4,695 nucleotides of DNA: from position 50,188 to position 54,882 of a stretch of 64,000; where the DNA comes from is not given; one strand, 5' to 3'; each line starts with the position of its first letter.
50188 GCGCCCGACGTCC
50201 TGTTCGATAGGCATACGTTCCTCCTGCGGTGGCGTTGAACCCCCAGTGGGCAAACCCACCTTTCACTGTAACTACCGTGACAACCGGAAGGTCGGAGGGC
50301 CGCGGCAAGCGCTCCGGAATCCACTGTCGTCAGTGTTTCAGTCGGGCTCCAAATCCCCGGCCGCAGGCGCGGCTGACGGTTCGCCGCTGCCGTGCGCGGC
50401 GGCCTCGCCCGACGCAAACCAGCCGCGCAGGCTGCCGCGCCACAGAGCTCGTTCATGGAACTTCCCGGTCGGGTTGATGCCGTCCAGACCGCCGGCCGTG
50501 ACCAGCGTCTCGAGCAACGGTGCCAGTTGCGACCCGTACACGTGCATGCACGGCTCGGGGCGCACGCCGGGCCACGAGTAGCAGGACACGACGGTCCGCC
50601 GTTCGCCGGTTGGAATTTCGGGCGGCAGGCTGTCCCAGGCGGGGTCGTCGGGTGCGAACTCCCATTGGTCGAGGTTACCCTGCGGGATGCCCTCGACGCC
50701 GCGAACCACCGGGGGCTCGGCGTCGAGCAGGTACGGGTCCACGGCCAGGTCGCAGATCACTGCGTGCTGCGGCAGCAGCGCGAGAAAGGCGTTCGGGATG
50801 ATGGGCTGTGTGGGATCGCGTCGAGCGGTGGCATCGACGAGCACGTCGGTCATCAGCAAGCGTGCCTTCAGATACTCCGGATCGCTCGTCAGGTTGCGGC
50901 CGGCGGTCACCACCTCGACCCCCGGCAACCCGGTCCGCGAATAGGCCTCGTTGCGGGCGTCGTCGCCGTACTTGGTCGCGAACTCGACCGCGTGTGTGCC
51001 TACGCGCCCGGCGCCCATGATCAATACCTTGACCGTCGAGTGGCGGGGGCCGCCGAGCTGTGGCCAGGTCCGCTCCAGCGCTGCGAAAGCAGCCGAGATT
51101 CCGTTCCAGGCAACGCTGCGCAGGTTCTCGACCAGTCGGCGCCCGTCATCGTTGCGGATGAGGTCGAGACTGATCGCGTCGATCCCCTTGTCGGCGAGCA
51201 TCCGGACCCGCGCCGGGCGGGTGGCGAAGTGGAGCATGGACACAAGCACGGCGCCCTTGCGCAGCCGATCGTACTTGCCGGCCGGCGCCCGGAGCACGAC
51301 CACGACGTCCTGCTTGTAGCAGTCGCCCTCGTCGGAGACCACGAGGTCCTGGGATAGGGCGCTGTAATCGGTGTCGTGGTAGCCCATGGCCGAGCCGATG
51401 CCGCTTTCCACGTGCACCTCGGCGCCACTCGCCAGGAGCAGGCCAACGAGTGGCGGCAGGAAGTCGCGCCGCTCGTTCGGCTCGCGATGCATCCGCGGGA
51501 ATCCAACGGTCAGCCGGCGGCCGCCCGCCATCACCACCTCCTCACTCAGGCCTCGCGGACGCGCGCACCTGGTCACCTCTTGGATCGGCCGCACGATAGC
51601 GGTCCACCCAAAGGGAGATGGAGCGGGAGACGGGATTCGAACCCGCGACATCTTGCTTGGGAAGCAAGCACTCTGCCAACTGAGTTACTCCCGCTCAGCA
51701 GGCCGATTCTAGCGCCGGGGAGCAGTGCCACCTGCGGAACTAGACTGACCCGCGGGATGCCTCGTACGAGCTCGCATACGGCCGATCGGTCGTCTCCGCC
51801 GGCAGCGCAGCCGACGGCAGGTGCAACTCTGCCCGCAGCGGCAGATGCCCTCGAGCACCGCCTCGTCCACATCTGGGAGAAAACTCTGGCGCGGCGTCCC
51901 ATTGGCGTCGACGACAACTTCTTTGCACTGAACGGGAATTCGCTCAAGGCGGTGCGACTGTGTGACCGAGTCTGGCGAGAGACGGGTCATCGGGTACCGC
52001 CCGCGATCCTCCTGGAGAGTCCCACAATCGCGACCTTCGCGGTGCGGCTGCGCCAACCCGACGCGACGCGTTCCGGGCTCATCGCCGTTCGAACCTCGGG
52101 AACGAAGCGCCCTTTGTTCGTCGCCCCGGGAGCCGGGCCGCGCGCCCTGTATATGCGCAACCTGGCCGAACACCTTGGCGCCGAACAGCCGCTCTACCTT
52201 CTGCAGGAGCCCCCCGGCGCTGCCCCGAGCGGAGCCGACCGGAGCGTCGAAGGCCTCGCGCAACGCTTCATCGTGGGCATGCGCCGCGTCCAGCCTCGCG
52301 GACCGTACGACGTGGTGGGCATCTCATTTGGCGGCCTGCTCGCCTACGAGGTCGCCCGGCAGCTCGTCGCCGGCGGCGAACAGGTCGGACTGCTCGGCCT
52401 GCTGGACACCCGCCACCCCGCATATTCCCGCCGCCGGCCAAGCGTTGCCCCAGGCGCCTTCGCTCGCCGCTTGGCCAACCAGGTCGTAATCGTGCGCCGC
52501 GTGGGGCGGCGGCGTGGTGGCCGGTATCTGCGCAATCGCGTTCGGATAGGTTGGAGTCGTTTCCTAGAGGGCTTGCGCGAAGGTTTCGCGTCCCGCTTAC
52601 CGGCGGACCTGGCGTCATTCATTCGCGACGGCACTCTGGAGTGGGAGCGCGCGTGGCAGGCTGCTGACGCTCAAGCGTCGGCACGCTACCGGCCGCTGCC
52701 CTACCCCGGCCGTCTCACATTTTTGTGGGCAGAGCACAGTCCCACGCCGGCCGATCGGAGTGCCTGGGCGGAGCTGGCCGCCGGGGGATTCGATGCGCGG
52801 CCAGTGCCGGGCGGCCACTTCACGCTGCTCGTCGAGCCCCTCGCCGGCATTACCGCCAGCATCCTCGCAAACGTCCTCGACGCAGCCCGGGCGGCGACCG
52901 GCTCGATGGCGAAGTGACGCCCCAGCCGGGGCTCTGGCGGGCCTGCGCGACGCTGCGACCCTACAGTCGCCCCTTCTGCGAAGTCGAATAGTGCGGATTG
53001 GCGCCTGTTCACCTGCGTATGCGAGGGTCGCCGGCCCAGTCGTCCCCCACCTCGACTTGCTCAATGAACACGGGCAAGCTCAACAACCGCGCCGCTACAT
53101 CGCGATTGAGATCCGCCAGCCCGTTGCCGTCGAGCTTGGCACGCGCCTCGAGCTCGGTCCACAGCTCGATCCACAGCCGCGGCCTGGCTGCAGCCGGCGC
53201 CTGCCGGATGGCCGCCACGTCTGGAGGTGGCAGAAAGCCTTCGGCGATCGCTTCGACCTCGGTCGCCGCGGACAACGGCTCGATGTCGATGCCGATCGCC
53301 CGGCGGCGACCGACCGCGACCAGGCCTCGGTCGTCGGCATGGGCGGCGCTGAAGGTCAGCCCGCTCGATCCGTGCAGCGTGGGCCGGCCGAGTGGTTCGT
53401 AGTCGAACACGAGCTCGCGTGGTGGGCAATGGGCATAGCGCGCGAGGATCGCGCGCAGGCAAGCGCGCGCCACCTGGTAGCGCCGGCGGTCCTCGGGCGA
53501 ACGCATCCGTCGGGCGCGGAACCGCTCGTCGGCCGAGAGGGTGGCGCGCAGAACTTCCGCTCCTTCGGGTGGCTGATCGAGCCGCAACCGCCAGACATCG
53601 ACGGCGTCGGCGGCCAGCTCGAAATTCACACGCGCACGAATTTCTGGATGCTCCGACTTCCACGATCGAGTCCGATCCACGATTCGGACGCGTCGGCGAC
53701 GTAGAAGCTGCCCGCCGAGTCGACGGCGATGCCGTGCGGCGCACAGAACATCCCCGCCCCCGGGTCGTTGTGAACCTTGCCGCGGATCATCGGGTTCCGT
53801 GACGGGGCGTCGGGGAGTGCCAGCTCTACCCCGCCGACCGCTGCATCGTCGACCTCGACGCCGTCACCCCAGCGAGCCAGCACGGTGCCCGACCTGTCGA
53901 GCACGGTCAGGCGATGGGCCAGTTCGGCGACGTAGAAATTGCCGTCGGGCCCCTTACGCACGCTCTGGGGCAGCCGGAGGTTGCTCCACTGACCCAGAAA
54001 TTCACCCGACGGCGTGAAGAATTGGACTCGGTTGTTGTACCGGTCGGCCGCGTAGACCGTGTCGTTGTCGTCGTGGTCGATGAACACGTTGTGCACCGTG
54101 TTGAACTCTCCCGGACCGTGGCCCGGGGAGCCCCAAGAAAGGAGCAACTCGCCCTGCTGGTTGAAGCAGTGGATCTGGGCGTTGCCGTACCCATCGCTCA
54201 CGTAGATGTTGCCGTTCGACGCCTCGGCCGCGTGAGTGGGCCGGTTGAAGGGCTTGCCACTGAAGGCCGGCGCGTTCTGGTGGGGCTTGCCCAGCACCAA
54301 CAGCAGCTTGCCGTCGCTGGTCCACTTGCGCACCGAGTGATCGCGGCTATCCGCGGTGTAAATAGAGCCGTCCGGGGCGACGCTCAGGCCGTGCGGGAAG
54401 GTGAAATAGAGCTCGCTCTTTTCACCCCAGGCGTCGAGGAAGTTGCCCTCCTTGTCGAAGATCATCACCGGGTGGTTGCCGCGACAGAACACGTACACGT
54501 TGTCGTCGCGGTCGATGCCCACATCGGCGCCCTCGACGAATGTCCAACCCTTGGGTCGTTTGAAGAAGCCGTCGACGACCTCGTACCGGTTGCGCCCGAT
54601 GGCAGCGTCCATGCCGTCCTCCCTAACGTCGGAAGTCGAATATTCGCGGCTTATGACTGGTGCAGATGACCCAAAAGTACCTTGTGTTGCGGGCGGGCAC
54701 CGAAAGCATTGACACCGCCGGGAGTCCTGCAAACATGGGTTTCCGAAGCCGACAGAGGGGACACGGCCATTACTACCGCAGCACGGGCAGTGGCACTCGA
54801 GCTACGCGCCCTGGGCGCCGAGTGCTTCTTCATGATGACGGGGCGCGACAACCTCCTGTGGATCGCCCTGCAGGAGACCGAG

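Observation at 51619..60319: Compact NRPS-like biosynthetic locus next to tRNA-Gly: A-PCP-TE synthetase, duplicated PCP-TE, PPTase, ThDP enzyme, NHL propeller, cyclase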

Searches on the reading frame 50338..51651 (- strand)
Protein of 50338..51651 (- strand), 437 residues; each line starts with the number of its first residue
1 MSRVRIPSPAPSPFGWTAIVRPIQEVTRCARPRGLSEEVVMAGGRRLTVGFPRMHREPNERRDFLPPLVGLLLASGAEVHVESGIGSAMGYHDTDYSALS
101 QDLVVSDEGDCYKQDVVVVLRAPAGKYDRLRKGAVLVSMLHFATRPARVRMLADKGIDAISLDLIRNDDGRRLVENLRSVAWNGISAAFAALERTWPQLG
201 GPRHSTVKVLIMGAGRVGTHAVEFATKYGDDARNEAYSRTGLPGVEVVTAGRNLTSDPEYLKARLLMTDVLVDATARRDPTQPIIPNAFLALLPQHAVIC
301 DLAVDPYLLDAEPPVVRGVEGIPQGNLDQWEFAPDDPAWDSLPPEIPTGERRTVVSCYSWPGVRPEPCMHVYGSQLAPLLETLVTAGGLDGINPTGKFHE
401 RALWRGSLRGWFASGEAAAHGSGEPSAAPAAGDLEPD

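Call 5: search_protein_families(library=pfam, proteins=[window:50338-51651:-], max_evalue=0.01)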
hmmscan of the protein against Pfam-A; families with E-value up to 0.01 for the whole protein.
window:50338-51651:- (437 aa): 3 families
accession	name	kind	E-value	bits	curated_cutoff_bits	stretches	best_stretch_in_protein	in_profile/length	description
PF05222.21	AlaDh_PNT_N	-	1.9e-18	67.4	30.4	1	58-173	8-126/136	Alanine dehydrogenase/PNT, N-terminal domain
PF01262.27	AlaDh_PNT_C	-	2.1e-05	24.5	23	1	206-305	28-131/214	Alanine dehydrogenase/PNT, C-terminal domain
PF02826.25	2-Hacid_dh_C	-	0.0051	16.6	25.1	1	195-302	22-126/178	D-isomer specific 2-hydroxyacid dehydrogenase, NAD binding domain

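Call 6: search_protein_families(library=ncbifam, proteins=[window:50338-51651:-], max_evalue=0.001)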
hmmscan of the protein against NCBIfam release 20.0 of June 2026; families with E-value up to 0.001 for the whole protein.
window:50338-51651:- (437 aa): 3 families
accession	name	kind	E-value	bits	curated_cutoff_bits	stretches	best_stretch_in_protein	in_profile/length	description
TIGR00518.1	alaDH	equivalog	5.3e-17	61.8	391.85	1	48-231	2-192/370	alanine dehydrogenase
NF006942.0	PRK09424.1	equivalog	1.2e-12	47.3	383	1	48-229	2-188/510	Re/Si-specific NAD(P)(+) transhydrogenase subunit alpha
TIGR00561.1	pntA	equivalog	5.1e-08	32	444.4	1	49-229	2-187/511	Re/Si-specific NAD(P)(+) transhydrogenase subunit alpha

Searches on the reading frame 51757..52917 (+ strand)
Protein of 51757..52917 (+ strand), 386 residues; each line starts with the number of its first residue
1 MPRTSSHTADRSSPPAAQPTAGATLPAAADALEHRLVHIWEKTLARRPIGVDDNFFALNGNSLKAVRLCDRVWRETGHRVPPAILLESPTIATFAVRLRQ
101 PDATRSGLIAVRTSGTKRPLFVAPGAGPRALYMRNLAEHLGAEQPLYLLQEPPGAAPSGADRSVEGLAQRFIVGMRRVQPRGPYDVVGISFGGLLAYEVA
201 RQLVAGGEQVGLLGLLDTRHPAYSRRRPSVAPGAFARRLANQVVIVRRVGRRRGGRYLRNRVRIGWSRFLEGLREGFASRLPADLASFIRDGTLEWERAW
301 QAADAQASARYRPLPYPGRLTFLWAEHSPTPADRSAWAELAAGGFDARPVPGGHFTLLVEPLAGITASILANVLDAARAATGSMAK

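Call 5: search_protein_families(library=pfam, proteins=[window:51757-52917:+], max_evalue=0.01)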
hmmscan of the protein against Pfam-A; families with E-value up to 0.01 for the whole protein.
window:51757-52917:+ (386 aa): 2 families
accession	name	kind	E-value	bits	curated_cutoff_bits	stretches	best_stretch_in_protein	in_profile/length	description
PF00975.26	Thioesterase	-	7.5e-23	82.4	26.4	1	118-228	1-112/226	Thioesterase domain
PF00550.31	PP-binding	-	1.4e-09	38.5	20.8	1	35-95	2-64/67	Phosphopantetheine attachment site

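Call 6: search_protein_families(library=ncbifam, proteins=[window:51757-52917:+], max_evalue=0.001)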
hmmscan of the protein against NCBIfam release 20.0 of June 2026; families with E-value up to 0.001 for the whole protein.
window:51757-52917:+ (386 aa): 7 families
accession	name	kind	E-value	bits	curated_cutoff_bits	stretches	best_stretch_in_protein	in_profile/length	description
NF007605.2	PRK10252.1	equivalog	2.2e-17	61.9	2400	1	11-223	954-1171/1292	enterobactin non-ribosomal peptide synthetase EntF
NF040607.1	mycolic_Pks13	equivalog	8.6e-14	50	2100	1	20-222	1321-1520/1680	polyketide synthase Pks13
NF038078.1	NRPS_MxcG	equivalog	6.8e-13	46.8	2300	1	1-103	943-1046/1442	myxochelin non-ribosomal peptide synthetase MxcG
NF004282.0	PRK05691.1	subfamily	8.5e-08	28.7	4090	1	8-98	2685-2775/4334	non-ribosomal peptide synthase/polyketide synthase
NF047350.1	aureusi_NRPS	equivalog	2e-07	28.3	2500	1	11-109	888-986/2373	aureusimine non-ribosomal peptide synthetase AusA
NF041803.1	NRPS_SolG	exception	2.9e-05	21.8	2200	1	23-98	1081-1155/1163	solanimycin non-ribosomal peptide synthetase SolG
TIGR03443.1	alpha_am_amid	equivalog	6.8e-05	20.4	1030.1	1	25-100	842-919/1390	L-aminoadipate-semialdehyde dehydrogenase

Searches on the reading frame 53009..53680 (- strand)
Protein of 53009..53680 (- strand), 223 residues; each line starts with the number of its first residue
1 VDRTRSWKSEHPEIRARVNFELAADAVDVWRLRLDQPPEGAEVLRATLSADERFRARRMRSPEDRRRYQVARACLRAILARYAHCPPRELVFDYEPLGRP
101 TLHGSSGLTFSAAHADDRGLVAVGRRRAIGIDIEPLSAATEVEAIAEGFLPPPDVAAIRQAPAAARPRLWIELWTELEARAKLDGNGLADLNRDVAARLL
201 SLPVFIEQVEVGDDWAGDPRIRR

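Call 5: search_protein_families(library=pfam, proteins=[window:53009-53680:-], max_evalue=0.01)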
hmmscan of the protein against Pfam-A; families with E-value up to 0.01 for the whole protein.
window:53009-53680:- (223 aa): 2 families
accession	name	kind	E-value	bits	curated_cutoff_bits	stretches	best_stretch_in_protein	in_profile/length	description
PF01648.25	ACPS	-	1.1e-08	35.5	25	1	128-190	1-67/111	4'-phosphopantetheinyl transferase superfamily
PF22624.1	AASDHPPT_N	-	0.00027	21.6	27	1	46-117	15-91/100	4'-phosphopantetheinyl transferase, N-terminal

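Call 6: search_protein_families(library=ncbifam, proteins=[window:53009-53680:-], max_evalue=0.001)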
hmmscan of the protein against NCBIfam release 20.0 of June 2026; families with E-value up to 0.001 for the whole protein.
window:53009-53680:- (223 aa): 2 families
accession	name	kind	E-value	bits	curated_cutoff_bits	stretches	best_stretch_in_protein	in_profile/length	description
NF042922.1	4PPT_HetI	equivalog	2.6e-38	131.6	370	1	15-193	7-188/235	4'-phosphopantetheinyl transferase HetI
NF007676.0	PRK10351.1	equivalog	1.3e-06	28.1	174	1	46-188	10-147/195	4'-phosphopantetheinyl transferase AcpT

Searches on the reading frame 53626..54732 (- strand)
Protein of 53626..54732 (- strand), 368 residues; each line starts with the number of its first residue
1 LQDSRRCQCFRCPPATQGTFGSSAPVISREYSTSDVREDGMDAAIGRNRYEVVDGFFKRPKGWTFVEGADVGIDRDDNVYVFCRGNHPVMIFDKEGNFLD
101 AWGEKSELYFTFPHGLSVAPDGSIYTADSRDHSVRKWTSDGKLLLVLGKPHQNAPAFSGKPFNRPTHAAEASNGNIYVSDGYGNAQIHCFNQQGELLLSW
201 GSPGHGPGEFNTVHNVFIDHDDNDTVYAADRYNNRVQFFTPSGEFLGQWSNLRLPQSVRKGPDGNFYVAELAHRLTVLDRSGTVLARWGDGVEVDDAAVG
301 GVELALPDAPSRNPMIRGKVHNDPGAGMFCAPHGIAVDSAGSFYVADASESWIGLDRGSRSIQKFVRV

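Call 5: search_protein_families(library=pfam, proteins=[window:53626-54732:-], max_evalue=0.01)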
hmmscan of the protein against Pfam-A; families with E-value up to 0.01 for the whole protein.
window:53626-54732:- (368 aa): 6 families
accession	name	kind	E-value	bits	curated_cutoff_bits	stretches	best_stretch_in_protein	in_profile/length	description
PF01436.27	NHL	-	2.9e-26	90.6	20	3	110-136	1-27/28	NHL repeat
PF17170.10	DUF5128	-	3.1e-09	36.9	22.9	1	171-248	51-127/321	6-bladed beta-propeller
PF25021.1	TEN_NHL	-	3.4e-05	23.4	27.1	0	111-180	31-90/357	Teneurin NHL domain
PF08450.18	SGL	-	0.00083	19.5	26.3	0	112-200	135-220/246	SMP-30/Gluconolactonase/LRE-like region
PF22701.2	Mala_s_1-like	-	0.0025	18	27.5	0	73-126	95-145/195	Mal s 1 allergenic protein-like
PF06739.17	SBBP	-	0.0026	18.1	20.5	0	67-81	14-28/38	Beta-propeller repeat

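Call 6: search_protein_families(library=ncbifam, proteins=[window:53626-54732:-], max_evalue=0.001)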
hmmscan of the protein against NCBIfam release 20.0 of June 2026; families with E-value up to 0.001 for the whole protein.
window:53626-54732:- (368 aa): 4 families
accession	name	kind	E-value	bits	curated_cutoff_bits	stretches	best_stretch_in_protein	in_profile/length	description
NF035926.1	scyF_NHL_VPEP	equivalog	7.2e-34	117.5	350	2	110-250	151-284/376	scytonemin biosynthesis PEP-CTERM protein ScyF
NF047780.1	LIC12708_fam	subfamily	7.3e-11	41.5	150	1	121-249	66-220/391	LIC_12708 family protein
NF033206.1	ScyE_fam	subfamily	8.7e-07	28.8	80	0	110-181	252-320/333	ScyD/ScyE family protein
TIGR02604.1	Piru_Ver_Nterm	subfamily_domain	0.00026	20.5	122.2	0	114-135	324-345/367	PVC-type heme-binding CxxCH protein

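Call 24: search_solved_structures(query=window:53626-54612:-, max_evalue=0.01)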
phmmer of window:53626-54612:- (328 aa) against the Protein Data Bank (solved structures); distinct sequences matched with E-value up to 0.01: 62 (the best 60 are shown).
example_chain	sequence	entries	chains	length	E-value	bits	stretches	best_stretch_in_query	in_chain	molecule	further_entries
6d69_A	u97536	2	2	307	6.8e-28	101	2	37-199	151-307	NHL Repeat Region of D. melanogaster Thin | Thin, isoform D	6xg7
2ymu_A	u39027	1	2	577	3.4e-21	79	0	71-107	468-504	WD-40 REPEAT PROTEIN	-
8j72_A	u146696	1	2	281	4.2e-21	78.7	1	25-229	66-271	E3 ubiquitin-protein ligase TRIM71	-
6fpt_A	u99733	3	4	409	6.8e-21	78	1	25-209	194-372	E3 ubiquitin-protein ligase TRIM71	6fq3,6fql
3fvz_A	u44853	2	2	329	1.8e-20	76.6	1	63-208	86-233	Peptidyl-glycine alpha-amidating monooxygenase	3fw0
7b96_A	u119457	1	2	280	1.8e-20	76.6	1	49-231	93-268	Isoform 2 of Tripartite motif-containing protein 2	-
7qrv_A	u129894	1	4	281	2.1e-20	76.4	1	49-231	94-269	Tripartite motif-containing protein 2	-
7b2r_A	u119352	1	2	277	2.6e-20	76.1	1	50-230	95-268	Tripartite motif-containing protein 2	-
7qrx_A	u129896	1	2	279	5.2e-20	75.1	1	25-230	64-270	E3 ubiquitin-protein ligase TRIM71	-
9jur_A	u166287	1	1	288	5.6e-20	75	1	25-230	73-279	E3 ubiquitin-protein ligase TRIM71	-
7qrw_A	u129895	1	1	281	2.5e-19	72.9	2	30-157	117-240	Isoform 4 of Tripartite motif-containing protein 3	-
5wm0_A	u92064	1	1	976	1.1e-18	70.8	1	67-208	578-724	Peptidyl-glycine alpha-amidating monooxygenase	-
3wwa_A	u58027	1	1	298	2.2e-17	66.5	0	291-312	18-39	Pizza7H protein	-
6rej_A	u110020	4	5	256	2.3e-16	63.1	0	290-312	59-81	Pizza6-SH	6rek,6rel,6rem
6ren_A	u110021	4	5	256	5.1e-16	62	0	290-312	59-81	3fPizza6-SH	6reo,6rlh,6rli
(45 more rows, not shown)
